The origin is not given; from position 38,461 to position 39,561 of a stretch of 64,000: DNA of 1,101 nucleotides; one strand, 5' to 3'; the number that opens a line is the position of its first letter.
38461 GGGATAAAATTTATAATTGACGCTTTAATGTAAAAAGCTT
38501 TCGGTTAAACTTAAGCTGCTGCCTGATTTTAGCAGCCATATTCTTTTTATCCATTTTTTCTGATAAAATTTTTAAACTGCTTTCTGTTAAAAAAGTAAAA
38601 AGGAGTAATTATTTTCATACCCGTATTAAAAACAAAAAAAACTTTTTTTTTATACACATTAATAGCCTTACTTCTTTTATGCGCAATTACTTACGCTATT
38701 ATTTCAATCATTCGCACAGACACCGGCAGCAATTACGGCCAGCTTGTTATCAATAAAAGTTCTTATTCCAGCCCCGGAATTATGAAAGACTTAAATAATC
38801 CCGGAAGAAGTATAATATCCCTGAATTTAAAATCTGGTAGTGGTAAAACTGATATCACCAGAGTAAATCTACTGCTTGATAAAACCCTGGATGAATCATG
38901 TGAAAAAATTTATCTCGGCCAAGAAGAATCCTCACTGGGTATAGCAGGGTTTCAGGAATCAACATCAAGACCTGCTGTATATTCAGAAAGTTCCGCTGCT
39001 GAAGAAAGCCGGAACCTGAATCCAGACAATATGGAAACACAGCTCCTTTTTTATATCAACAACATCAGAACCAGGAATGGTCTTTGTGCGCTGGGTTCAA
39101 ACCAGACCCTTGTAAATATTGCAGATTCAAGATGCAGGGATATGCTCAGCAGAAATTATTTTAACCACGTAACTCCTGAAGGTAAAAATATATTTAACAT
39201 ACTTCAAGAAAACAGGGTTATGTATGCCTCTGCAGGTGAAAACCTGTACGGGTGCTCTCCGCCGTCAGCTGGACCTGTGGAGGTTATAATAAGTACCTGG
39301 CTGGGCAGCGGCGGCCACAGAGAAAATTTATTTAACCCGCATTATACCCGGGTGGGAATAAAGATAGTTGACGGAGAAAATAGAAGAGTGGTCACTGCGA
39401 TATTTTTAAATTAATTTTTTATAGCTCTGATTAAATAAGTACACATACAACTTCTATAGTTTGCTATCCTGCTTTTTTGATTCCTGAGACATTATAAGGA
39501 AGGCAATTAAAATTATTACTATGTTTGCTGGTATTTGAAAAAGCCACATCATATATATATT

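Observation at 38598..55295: Three conserved genes lack any ATG/GTG/TTG start and share an SD + 5 nt + ATT arrangement (rsmI, panE, CAP-domain gene)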

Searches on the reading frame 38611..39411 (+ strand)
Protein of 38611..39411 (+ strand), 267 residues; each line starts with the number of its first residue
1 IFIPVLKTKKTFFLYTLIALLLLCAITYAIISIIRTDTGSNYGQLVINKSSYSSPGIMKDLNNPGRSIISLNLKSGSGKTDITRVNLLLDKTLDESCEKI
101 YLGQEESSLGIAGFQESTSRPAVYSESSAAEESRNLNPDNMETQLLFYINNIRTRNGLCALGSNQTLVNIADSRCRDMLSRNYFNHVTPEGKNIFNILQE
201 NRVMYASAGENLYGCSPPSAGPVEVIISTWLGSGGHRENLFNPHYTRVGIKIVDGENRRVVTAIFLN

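Call 10: search_protein_families(library=pfam, proteins=[window:38611-39411:+])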
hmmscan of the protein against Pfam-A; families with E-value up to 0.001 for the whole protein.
window:38611-39411:+ (267 aa): 1 family
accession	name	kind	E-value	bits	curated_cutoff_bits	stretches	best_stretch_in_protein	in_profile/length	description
PF00188.32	CAP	-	2.2e-12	48.3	21.1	1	148-263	3-115/117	Cysteine-rich secretory protein family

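Call 11: search_protein_families(library=ncbifam, proteins=[window:38611-39411:+])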
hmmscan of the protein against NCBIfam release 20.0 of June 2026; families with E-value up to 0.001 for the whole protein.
window:38611-39411:+ (267 aa): 2 families
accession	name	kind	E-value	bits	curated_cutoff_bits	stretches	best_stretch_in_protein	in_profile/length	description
TIGR02909.1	spore_YkwD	subfamily_domain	4.7e-22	78.2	171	1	140-265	3-125/127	uncharacterized protein, YkwD family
NF052539.1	DivAsocLipDalA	equivalog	0.0003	20.7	200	0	135-255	41-157/169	divisome-associated lipoprotein DalA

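Call 29: find_homologous_proteins(query=window:38611-39411:+)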
Query window:38611-39411:+ (267 aa): 15 proteins with E <= 0.001 among 1895 candidates.
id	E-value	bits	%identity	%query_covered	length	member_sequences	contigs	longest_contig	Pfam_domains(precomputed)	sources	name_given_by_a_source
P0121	1.7e-134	465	100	79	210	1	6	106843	PF00188.33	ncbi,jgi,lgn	jgi:uncharacterized protein YkwD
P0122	2.5e-79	284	55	100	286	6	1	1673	PF00188.33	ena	-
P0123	4.2e-72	260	54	100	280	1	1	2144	PF00188.33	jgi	jgi:uncharacterized protein YkwD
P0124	2.3e-65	238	51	93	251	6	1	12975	PF00188.33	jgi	-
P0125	4.1e-64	234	49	98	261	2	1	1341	PF00188.33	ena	-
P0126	7.9e-64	233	52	93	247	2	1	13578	PF00188.33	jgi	-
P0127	1.9e-62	229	50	98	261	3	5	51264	PF00188.33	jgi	-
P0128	3.6e-61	225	48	98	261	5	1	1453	PF00188.33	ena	-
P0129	3.8e-61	225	50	93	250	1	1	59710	PF00188.33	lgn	-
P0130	4.1e-56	208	60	66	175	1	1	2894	PF00188.33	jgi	-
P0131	2.9e-12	64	35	47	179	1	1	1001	PF00188.33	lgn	-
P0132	1.2e-8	53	34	49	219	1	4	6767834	PF00188.33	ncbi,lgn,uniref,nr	ncbi:CAP domain-containing protein [Calothrix sp. PCC 6303]|uniref:CAP domain-containing protein n=1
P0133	2.6e-7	48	34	43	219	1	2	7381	PF00188.33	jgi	jgi:uncharacterized protein YkwD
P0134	3.6e-7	48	33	44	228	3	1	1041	PF00188.33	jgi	jgi:uncharacterized protein YkwD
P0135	4.6e-6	44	35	38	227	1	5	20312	PF00188.33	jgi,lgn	jgi:uncharacterized protein YkwD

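Call 31: find_encoding_contigs(protein=P0122, flank=3000, max_places=2)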
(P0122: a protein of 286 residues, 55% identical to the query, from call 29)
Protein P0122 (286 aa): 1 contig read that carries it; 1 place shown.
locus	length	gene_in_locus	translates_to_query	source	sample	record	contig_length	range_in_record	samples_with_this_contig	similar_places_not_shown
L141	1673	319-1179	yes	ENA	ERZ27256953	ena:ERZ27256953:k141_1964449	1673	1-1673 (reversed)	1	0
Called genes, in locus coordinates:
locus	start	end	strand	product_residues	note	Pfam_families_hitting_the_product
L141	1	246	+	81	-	?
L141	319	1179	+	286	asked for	PF00188:CAP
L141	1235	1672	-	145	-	?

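Call 32: find_encoding_contigs(protein=P0123, flank=3000, max_places=2)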
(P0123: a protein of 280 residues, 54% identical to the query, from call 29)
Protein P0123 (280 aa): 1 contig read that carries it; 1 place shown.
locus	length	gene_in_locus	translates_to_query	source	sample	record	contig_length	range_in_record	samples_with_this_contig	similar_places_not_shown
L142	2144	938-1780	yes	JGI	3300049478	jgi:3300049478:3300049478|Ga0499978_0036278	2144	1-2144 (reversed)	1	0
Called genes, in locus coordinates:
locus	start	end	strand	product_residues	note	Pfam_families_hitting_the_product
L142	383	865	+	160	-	PF13686:DrsE_2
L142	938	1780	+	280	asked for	PF00188:CAP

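Call 33: find_encoding_contigs(protein=P0124, flank=10000, max_places=2)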
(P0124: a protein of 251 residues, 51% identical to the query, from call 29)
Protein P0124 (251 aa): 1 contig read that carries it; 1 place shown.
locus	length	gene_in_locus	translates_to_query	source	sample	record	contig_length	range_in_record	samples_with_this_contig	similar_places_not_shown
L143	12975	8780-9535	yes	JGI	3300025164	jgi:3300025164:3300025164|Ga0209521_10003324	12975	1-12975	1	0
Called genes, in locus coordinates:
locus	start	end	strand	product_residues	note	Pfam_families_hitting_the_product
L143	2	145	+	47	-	?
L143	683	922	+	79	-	PF09851:SHOCT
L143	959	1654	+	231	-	-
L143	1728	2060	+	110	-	PF01022:HTH_5, PF12802:MarR_2 (faint), PF12840:HTH_20, PF13412:HTH_24 (weak)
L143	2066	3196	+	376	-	PF00266:Aminotran_5, PF00155:Aminotran_1_2 (weak), PF01041:DegT_DnrJ_EryC1 (weak), PF01212:Beta_elim_lyase (weak)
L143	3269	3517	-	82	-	-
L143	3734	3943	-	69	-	-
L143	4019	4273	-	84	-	PF09851:SHOCT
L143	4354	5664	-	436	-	PF00365:PFK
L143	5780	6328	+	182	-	PF01625:PMSR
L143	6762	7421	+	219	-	PF01557:FAA_hydrolase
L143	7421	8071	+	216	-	PF01810:LysE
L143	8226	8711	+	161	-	PF13686:DrsE_2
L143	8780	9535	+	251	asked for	PF00188:CAP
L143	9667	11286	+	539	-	PF02690:Na_Pi_cotrans, PF01895:PhoU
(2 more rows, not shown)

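Call 34: find_encoding_contigs(protein=P0126, flank=10000, max_places=2)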
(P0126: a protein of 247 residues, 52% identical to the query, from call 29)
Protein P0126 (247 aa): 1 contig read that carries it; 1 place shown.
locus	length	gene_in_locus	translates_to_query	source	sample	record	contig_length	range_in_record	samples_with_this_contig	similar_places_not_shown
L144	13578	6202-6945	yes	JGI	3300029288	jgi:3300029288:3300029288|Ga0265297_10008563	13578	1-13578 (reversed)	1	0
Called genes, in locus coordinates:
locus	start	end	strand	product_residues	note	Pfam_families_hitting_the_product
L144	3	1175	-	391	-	PF06808:DctM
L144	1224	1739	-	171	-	PF04290:DctQ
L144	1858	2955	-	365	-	PF03480:DctP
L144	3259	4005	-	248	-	PF01047:MarR, PF09339:HTH_IclR, PF01022:HTH_5 (weak), PF01978:TrmB (faint), PF13412:HTH_24 (faint), PF01614:IclR_C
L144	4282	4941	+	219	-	PF01557:FAA_hydrolase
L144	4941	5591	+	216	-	PF01810:LysE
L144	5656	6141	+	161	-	PF13686:DrsE_2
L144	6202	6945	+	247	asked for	PF00188:CAP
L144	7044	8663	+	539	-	PF02690:Na_Pi_cotrans, PF01895:PhoU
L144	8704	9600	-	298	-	PF01545:Cation_efflux, PF16916:ZT_dimer (weak)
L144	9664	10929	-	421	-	PF02645:DegV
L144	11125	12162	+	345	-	PF11258:DUF3048, PF17479:DUF3048_C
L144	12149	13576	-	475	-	PF00072:Response_reg, PF13487:HD_5, PF01966:HD, PF08668:HDOD (faint)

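Call 35: find_encoding_contigs(protein=P0127, flank=10000, max_places=2)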
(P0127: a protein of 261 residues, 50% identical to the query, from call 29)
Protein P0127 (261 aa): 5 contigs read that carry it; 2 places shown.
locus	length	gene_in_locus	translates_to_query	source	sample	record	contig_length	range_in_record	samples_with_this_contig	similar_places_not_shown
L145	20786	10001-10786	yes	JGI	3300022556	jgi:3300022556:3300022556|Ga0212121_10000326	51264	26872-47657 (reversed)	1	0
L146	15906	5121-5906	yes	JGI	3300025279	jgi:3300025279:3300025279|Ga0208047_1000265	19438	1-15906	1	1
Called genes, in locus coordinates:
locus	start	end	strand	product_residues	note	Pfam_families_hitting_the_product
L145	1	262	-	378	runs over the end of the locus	PF00005:ABC_tran, PF08402:TOBE_2 (weak)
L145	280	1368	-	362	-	PF01547:SBP_bac_1, PF13416:SBP_bac_8, PF13343:SBP_bac_6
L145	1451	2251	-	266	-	PF00528:BPD_transp_1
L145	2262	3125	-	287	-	PF00528:BPD_transp_1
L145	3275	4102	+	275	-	PF03477:ATP-cone, PF13635:DUF4143 (faint), PF04471:Mrr_cat (faint), PF22357:AF1548-like_C (faint)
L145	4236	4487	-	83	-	PF09851:SHOCT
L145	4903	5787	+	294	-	-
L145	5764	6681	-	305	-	PF08843:AbiEii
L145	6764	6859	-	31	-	-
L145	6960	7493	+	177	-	PF01625:PMSR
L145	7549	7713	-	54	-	-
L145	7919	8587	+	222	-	PF01557:FAA_hydrolase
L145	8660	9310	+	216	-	PF01810:LysE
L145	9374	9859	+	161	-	PF13686:DrsE_2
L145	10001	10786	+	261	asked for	PF00188:CAP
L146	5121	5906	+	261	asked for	PF00188:CAP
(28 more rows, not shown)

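Call 36: find_encoding_contigs(protein=P0129, flank=10000, max_places=2)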
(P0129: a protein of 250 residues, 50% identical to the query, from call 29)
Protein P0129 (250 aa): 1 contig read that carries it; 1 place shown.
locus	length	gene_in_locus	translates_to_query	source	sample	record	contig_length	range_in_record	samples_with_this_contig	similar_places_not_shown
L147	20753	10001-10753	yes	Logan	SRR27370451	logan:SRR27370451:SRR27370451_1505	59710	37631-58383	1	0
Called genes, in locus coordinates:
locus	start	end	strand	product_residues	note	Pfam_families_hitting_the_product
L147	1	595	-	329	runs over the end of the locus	PF14486:DUF4432 (faint), PF17128:DUF5107 (weak)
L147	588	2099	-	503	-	PF02463:SMC_N (faint), PF00005:ABC_tran, PF13304:AAA_21 (faint), PF00005:ABC_tran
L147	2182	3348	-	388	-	PF13407:Peripla_BP_4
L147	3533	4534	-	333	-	PF02653:BPD_transp_2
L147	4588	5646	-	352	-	PF00294:PfkB, PF08543:Phos_pyr_kin (weak)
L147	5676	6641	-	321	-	PF00389:2-Hacid_dh, PF02826:2-Hacid_dh_C, PF03446:NAD_binding_2 (weak)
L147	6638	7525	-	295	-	PF00701:DHDPS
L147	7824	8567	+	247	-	PF09339:HTH_IclR, PF01614:IclR_C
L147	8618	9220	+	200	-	PF00432:Prenyltrans, PF13249:SQHop_cyclase_N (faint)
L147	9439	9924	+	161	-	PF13686:DrsE_2, PF02635:DsrE (faint)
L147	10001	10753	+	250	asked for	PF00188:CAP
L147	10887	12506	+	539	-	PF02690:Na_Pi_cotrans, PF01865:PhoU_div (weak), PF01895:PhoU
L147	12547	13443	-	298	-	PF01545:Cation_efflux, PF16916:ZT_dimer (weak)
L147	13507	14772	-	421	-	PF02645:DegV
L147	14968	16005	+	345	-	PF11258:DUF3048, PF17479:DUF3048_C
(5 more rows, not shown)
